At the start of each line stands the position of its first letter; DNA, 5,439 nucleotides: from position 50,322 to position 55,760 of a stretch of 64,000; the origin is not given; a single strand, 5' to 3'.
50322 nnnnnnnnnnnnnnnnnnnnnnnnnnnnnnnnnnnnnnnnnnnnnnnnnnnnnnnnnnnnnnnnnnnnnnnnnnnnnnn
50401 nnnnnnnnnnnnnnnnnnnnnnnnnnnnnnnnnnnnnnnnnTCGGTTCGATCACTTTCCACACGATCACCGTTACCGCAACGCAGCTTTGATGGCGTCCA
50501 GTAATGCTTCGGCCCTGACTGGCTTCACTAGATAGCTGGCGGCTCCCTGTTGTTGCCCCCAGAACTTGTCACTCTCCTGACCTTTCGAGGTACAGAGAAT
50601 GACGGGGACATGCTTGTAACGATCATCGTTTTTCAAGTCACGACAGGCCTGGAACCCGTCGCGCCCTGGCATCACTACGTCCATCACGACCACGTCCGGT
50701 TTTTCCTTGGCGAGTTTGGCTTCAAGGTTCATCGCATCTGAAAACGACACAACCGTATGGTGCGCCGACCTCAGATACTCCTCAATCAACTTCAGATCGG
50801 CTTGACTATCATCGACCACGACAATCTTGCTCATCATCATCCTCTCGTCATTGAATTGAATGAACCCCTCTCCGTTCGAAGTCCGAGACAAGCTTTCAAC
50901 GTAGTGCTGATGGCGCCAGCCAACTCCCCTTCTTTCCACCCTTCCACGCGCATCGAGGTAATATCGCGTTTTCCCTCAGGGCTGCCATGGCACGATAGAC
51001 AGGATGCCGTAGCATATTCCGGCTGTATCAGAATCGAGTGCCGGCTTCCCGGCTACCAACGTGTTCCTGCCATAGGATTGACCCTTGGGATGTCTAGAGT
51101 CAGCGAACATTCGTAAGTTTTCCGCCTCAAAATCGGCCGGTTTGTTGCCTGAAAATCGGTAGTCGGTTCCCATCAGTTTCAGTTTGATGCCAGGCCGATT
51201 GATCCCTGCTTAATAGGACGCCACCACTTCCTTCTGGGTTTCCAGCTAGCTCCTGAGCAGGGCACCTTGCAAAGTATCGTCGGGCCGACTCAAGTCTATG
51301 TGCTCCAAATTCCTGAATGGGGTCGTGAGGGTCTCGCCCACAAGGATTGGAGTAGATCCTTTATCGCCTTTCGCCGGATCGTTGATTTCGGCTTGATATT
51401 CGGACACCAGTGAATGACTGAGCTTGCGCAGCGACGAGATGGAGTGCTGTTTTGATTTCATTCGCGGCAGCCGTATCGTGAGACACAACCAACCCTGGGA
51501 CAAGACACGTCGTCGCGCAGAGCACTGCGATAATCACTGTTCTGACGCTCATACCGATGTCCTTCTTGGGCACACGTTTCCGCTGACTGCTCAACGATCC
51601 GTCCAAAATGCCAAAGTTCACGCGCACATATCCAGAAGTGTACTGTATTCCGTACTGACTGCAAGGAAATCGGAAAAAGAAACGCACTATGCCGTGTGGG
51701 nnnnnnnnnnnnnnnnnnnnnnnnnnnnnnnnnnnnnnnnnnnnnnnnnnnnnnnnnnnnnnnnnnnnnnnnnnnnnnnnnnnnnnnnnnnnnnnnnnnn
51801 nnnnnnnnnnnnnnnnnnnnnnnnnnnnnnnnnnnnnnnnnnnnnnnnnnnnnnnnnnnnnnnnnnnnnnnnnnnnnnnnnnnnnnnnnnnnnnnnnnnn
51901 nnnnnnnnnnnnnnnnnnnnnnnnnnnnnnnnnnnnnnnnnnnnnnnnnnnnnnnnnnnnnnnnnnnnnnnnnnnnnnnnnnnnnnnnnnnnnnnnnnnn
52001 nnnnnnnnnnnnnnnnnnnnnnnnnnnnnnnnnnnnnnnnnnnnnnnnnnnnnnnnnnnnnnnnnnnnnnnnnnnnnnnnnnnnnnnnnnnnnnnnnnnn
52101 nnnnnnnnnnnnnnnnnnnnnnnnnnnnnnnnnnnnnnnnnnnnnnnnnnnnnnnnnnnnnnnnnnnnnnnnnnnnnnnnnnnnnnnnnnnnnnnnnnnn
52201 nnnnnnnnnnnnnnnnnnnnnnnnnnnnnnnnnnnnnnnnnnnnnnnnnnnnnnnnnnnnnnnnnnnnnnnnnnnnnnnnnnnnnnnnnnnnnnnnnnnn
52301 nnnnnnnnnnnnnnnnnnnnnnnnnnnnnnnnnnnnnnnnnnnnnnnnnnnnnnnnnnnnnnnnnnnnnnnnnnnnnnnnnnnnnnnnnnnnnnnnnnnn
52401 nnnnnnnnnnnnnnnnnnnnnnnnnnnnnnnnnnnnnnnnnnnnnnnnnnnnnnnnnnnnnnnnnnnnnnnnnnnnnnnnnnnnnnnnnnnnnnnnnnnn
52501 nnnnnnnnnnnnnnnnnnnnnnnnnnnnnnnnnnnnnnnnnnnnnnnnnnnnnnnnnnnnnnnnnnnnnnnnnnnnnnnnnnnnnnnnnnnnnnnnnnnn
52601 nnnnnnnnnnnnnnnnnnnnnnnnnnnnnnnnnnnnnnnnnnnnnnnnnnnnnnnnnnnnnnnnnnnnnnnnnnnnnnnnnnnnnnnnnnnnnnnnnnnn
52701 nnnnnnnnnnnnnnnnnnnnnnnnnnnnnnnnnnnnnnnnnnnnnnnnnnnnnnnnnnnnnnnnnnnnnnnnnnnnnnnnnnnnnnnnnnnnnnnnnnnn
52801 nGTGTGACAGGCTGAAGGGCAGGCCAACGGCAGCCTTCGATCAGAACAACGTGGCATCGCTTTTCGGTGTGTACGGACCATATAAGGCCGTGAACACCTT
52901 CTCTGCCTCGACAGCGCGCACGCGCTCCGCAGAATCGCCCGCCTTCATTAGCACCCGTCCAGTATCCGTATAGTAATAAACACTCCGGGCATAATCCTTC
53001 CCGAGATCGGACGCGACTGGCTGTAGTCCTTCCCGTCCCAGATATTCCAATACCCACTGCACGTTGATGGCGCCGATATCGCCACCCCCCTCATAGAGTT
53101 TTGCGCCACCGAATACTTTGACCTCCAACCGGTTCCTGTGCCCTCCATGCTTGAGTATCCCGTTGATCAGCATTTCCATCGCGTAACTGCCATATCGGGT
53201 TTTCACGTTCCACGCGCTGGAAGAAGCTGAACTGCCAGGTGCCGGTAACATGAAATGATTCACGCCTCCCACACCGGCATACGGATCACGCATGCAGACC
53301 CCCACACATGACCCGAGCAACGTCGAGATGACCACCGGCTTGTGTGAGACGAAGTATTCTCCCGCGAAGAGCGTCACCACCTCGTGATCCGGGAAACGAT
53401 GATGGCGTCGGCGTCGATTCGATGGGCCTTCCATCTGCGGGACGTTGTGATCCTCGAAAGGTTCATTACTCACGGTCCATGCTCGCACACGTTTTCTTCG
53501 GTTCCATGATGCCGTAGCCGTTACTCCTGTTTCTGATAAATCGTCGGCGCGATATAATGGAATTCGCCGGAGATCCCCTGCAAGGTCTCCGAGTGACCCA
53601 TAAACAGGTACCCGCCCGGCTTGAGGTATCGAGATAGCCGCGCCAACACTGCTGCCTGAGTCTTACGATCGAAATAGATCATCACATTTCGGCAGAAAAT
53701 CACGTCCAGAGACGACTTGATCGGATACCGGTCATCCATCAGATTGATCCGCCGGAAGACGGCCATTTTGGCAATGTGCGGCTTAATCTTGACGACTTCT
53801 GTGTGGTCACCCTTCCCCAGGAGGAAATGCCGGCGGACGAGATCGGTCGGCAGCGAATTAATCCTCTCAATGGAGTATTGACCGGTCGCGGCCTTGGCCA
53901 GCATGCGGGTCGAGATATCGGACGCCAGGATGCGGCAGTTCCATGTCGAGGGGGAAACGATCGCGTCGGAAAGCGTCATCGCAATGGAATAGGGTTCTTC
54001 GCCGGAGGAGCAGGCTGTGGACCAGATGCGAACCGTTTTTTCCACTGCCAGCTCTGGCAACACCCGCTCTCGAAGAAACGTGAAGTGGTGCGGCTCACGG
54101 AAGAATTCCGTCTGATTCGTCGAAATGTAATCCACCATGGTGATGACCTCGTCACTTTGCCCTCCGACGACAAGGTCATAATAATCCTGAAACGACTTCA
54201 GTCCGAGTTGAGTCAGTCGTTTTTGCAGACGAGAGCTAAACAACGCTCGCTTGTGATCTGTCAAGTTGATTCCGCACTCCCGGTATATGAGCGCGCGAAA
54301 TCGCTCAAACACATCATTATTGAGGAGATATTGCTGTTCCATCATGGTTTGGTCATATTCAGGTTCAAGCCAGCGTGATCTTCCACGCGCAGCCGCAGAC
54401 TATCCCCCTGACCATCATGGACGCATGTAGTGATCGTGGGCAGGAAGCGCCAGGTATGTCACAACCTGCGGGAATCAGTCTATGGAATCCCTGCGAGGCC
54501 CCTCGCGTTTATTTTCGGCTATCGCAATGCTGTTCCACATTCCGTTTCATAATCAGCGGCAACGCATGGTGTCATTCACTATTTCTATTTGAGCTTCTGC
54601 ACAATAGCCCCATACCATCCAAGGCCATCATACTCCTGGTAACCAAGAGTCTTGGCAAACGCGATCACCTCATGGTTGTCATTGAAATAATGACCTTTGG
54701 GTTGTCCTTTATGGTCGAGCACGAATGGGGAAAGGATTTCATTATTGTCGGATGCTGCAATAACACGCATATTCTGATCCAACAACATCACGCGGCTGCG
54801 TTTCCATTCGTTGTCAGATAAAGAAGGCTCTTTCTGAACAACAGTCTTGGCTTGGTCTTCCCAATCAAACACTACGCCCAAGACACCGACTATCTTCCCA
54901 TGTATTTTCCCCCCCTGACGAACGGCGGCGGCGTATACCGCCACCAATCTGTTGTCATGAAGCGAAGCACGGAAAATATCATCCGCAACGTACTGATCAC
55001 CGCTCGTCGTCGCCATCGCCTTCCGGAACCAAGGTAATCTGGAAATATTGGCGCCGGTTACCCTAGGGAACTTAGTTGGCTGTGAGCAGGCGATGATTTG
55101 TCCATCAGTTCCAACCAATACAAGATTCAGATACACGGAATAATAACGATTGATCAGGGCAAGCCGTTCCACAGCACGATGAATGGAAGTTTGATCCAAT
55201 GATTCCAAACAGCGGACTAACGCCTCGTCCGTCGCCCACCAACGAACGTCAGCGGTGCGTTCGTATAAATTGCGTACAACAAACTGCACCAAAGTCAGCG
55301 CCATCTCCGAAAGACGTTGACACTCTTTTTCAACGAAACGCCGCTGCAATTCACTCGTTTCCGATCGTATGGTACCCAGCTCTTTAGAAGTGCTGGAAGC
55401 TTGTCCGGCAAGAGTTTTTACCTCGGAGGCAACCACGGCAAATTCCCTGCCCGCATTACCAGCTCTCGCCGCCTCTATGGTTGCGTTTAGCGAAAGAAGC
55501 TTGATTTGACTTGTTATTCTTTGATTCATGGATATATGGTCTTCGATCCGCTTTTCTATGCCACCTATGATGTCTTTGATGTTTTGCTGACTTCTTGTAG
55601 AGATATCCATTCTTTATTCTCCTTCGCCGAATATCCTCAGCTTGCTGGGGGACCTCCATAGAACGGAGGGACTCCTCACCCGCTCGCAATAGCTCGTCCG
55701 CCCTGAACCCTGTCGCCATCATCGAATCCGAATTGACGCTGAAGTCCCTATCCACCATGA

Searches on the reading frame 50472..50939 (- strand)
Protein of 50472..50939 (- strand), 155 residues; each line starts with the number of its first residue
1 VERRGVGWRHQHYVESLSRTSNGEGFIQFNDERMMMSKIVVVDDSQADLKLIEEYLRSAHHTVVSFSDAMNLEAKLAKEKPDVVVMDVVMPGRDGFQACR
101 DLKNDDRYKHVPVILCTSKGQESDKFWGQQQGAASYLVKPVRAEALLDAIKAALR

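Call 7: search_protein_families(library=pfam, proteins=[window:50472-50939:-], max_evalue=0.1)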
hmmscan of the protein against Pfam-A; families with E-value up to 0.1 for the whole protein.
window:50472-50939:- (155 aa): 3 families
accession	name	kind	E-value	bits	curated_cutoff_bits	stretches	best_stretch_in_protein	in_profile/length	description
PF00072.30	Response_reg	-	2.4e-25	89.3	30.2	1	39-151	1-111/111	Response regulator receiver domain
PF19142.5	DUF5825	-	0.001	19.4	25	1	7-65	86-142/179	Family of unknown function (DUF5825)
PF08404.15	Baculo_p74_N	-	0.087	12.4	25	0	17-74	111-167/300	Baculoviridae P74 N-terminal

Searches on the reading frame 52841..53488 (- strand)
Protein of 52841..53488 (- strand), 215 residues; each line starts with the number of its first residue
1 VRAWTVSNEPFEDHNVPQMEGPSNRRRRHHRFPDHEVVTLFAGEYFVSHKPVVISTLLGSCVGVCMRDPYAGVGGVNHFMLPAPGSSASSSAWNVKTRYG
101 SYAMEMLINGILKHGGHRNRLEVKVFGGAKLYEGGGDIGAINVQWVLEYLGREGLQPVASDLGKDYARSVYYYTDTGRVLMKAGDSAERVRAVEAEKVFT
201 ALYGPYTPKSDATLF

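Call 21: search_protein_families(library=pfam, proteins=[window:52841-53488:-], max_evalue=0.01)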
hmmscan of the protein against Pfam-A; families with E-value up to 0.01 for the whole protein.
window:52841-53488:- (215 aa): 1 family
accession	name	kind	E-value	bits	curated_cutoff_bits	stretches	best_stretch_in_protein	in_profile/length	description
PF03975.18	CheD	-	2.5e-26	92.4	25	1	80-182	1-107/108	CheD chemotactic sensory transduction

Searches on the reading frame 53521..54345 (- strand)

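Call 21: search_protein_families(library=pfam, proteins=[window:53521-54345:-], max_evalue=0.01)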
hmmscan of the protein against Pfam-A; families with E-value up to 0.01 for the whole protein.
window:53521-54345:- (274 aa): 6 families
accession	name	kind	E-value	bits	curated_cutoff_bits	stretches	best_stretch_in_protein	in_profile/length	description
PF01739.24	CheR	-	8.1e-62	208.6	27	1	77-266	1-190/195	CheR methyltransferase, SAM binding domain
PF03705.20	CheR_N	-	1e-17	64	27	1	13-59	3-49/53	CheR methyltransferase, all-alpha domain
PF08242.18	Methyltransf_12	-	9.1e-07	30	30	1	136-247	20-98/98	Methyltransferase domain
PF08241.18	Methyltransf_11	-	3e-06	28.2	21.2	1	208-249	55-95/95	Methyltransferase domain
PF13649.12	Methyltransf_25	-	3.2e-06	28.2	27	1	207-245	58-97/97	Methyltransferase domain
PF13847.12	Methyltransf_31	-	0.0066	16.6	27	0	211-254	73-114/145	Methyltransferase domain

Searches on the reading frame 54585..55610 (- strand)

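Call 21: search_protein_families(library=pfam, proteins=[window:54585-55610:-], max_evalue=0.01)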
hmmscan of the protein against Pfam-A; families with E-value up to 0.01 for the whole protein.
window:54585-55610:- (341 aa): 2 families
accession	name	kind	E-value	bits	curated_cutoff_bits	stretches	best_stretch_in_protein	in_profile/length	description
PF00015.26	MCPsignal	-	1.7e-17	64.2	34.6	1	19-82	32-95/172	Methyl-accepting chemotaxis protein (MCP) signalling domain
PF02743.24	dCache_1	-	1.9e-07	31.3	45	1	139-249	43-151/240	Cache domain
